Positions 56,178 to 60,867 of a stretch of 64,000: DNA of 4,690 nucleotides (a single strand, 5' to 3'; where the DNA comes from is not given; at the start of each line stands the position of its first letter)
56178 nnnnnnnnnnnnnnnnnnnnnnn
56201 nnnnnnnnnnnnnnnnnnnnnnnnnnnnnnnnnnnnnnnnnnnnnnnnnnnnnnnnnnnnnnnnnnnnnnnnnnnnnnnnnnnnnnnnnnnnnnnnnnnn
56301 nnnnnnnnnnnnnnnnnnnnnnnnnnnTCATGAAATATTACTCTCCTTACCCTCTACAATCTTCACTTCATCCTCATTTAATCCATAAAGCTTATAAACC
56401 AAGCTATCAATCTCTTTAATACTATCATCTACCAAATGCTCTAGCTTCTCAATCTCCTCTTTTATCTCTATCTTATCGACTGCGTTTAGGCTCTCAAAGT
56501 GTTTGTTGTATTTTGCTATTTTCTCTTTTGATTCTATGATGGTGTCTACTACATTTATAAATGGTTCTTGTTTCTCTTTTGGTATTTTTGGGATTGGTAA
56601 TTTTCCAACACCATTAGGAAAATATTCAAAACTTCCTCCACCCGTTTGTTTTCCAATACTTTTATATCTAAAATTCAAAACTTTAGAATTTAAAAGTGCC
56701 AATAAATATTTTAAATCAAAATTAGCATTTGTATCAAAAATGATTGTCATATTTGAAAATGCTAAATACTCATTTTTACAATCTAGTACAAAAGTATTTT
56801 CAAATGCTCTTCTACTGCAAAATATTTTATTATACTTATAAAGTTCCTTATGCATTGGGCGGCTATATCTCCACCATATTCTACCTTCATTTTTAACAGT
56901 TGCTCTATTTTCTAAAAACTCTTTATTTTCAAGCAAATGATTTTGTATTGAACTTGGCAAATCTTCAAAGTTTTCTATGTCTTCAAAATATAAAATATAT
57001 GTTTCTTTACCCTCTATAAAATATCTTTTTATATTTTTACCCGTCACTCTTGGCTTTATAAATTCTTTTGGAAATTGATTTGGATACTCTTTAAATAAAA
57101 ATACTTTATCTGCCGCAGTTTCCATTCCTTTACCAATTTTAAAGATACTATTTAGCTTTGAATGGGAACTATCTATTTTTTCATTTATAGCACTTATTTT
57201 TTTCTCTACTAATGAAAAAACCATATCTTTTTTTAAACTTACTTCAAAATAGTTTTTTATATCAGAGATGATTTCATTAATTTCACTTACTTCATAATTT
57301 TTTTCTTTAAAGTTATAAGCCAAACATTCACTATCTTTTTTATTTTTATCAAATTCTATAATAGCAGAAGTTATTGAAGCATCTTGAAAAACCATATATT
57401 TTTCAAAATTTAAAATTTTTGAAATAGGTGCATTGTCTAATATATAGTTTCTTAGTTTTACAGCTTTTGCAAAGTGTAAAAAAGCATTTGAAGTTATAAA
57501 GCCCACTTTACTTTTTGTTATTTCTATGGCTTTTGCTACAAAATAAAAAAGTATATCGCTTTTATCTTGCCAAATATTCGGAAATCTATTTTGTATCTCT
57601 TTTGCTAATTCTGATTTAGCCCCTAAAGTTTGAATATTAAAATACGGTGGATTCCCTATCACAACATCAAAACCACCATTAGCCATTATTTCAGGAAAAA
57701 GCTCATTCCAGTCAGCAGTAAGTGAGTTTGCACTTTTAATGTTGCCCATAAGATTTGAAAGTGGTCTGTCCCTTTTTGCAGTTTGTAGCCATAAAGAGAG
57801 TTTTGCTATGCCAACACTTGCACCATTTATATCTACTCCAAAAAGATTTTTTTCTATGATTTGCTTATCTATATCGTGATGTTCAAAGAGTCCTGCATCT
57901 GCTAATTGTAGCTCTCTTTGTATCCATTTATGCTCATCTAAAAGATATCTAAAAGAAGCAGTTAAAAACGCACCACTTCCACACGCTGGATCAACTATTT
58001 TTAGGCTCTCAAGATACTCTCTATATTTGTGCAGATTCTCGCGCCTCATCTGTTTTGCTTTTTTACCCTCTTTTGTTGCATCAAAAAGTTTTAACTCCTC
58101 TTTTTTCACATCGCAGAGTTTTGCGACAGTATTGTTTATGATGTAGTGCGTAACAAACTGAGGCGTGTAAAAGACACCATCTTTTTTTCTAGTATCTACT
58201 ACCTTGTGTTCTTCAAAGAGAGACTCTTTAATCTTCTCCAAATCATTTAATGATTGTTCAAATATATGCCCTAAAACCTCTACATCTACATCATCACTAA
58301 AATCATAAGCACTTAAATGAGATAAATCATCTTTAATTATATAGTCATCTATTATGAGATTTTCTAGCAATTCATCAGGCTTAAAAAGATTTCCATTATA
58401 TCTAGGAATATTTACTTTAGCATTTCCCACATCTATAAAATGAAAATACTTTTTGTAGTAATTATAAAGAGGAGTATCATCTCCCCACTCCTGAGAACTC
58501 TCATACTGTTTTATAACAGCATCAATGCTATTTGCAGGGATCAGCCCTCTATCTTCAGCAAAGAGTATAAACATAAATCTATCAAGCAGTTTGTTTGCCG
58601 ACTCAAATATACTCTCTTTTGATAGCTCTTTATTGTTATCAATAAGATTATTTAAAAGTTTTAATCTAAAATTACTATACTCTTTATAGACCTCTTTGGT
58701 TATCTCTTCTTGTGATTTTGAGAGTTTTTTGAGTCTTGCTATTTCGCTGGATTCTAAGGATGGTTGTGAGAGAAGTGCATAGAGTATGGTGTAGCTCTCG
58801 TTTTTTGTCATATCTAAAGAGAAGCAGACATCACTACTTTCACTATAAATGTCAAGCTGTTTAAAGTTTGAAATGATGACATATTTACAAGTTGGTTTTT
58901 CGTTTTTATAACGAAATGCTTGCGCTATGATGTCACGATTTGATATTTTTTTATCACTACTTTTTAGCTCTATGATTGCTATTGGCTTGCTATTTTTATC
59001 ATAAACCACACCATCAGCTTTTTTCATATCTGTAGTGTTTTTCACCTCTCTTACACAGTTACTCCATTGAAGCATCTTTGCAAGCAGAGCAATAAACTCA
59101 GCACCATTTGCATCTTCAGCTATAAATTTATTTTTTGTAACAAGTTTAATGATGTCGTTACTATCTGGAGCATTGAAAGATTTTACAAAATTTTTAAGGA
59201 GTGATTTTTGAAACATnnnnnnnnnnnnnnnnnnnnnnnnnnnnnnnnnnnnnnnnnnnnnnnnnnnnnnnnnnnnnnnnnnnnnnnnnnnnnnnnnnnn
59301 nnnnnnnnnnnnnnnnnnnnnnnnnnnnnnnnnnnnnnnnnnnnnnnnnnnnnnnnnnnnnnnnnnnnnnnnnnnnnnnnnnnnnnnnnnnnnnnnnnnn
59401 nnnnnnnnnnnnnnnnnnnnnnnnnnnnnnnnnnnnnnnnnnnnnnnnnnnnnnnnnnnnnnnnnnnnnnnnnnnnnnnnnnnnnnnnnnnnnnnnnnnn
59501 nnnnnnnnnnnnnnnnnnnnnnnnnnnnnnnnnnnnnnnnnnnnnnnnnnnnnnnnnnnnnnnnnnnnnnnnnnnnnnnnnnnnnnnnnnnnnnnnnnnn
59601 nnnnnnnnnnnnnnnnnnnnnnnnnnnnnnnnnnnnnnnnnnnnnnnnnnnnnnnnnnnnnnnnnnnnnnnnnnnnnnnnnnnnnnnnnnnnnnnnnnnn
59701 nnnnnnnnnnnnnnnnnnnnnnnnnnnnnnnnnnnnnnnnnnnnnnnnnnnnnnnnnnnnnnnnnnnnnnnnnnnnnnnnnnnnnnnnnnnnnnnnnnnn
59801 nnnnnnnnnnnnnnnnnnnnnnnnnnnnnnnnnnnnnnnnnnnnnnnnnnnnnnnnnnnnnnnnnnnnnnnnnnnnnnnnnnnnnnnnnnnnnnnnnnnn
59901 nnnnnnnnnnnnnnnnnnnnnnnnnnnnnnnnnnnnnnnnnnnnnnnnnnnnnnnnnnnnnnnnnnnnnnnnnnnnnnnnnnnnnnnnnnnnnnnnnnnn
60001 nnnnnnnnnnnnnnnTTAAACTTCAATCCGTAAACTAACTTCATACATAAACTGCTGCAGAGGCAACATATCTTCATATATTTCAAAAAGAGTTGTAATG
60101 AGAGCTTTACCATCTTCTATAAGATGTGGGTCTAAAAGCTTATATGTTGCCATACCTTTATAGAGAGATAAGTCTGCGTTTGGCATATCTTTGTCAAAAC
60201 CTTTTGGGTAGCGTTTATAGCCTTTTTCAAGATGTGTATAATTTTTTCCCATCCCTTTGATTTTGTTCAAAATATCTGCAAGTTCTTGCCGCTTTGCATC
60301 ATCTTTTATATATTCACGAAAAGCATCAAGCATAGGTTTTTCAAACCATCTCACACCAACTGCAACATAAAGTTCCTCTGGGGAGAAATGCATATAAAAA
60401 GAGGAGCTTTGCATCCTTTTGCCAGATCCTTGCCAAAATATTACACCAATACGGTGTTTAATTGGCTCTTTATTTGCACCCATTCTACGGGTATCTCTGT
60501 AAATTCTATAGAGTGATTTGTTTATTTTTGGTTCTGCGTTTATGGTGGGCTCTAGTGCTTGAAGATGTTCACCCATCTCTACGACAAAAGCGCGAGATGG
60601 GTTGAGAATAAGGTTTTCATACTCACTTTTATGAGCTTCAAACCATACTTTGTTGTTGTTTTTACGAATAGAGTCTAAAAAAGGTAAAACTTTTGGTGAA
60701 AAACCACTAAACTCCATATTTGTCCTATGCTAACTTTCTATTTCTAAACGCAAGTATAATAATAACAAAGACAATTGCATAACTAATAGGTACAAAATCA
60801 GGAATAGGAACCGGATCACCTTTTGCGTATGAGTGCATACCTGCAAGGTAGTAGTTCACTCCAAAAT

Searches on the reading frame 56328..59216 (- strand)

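Call 6: search_protein_families(library=pfam, proteins=[window:56328-59216:-], max_evalue=0.1)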
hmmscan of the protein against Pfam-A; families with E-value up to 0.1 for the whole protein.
window:56328-59216:- (962 aa): 10 families
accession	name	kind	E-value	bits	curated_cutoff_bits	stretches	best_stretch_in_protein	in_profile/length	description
PF07669.17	Eco57I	-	4.7e-35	121.6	25.3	1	456-610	1-171/171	Eco57I restriction-modification methylase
PF20473.4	MmeI_Mtase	-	1.4e-20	74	27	1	389-595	5-218/259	MmeI, DNA-methyltransferase domain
PF02384.22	N6_Mtase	-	2.6e-20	73.4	20.4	1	343-645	22-255/311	N-6 DNA Methylase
PF12950.13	TaqI_C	-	1.2e-12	48.5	26.5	1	722-875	2-118/118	TaqI-like C-terminal specificity domain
PF13588.12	HSDR_N_2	-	3.6e-07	30.7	25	1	57-125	29-95/110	Type I restriction enzyme R protein N terminus (HSDR_N)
PF20465.4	MmeI_hel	-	1.4e-05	26.2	27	1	206-278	2-75/75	MmeI, helicase spacer domain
PF04313.20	HSDR_N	-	0.00015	22.1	25.1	1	56-127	116-193/198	Type I restriction enzyme R protein N terminus (HSDR_N)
PF01170.24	UPF0020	-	0.001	19.2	22.3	1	400-559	25-166/197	RMKL-like, methyltransferase domain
PF20464.3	MmeI_N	-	0.02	15.6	27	1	62-145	57-145/181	MmeI, N-terminal domain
PF22339.1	YgxA-like_sub_bind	-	0.092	13.6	27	0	893-944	21-72/100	YgxA-like substrate binding domain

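Call 8: search_protein_families(library=padloc, proteins=[window:56328-59216:-], max_evalue=1)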
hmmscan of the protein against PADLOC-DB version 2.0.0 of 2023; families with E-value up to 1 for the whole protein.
window:56328-59216:- (962 aa): 47 families (the best 25 are shown)
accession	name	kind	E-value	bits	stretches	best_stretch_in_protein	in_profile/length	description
PDLC03609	REase_MTase_IIG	-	9.4e-134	445.5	2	53-909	73-959/1066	Type IIG restriction enzyme-methyltransferase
PDLC03604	REase_MTase_IIG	-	9.7e-59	197.3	3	399-713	384-735/1011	Type IIG restriction enzyme-methyltransferase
PDLC03629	REase_MTase_IIG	-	7.6e-52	174.3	2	307-877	340-967/1182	Type IIG restriction enzyme-methyltransferase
PDLC03612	REase_MTase_IIG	-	1.7e-50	170.2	3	491-957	780-1246/1247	Type IIG restriction enzyme-methyltransferase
PDLC02643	DrmMI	-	1.4e-45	153.7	3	341-499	550-716/1347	DrmMI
PDLC03335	MTase_II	-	4.6e-43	145.8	2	404-881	103-577/607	Type II methyltransferase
PDLC03250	MTase_II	-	4.9e-35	119.4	1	315-954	136-768/775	Type II methyltransferase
PDLC03245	MTase_II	-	1.6e-33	114.1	2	406-877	57-532/577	Type II methyltransferase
PDLC03598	REase_MTase_IIG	-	4.4e-33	112.2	1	32-900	23-852/912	Type IIG restriction enzyme-methyltransferase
PDLC03627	REase_MTase_IIG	-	3.7e-30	102.4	2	166-477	200-480/1136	Type IIG restriction enzyme-methyltransferase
PDLC03596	REase_MTase_IIG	-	1.1e-27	94.5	2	498-959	693-1147/1148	Type IIG restriction enzyme-methyltransferase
PDLC02529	PglX|PglXI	-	1.1e-27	94.2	3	667-949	530-837/1189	PglX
PDLC03226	MTase_II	-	2e-27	94.1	2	335-685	5-300/579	Type II methyltransferase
PDLC02521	PglX|PglXI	-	8.4e-25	84.9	2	285-485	185-379/1174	PglX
PDLC02638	DrmMI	-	3.6e-23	79.7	3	341-499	549-715/935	DrmMI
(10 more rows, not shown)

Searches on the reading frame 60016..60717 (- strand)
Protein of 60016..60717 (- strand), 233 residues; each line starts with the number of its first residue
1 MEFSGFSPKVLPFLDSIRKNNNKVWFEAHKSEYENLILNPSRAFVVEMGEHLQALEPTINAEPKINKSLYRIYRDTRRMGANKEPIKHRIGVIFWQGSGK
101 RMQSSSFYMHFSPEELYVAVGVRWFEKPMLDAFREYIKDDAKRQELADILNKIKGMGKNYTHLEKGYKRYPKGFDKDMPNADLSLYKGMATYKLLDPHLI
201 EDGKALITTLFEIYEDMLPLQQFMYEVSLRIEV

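Call 6: search_protein_families(library=pfam, proteins=[window:60016-60717:-], max_evalue=0.1)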
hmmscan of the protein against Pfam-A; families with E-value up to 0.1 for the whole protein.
window:60016-60717:- (233 aa): 1 family
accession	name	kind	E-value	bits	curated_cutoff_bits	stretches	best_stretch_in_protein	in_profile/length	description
PF09365.15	DUF2461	-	8.6e-48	163.4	22.8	1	10-223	2-208/208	Conserved hypothetical protein (DUF2461)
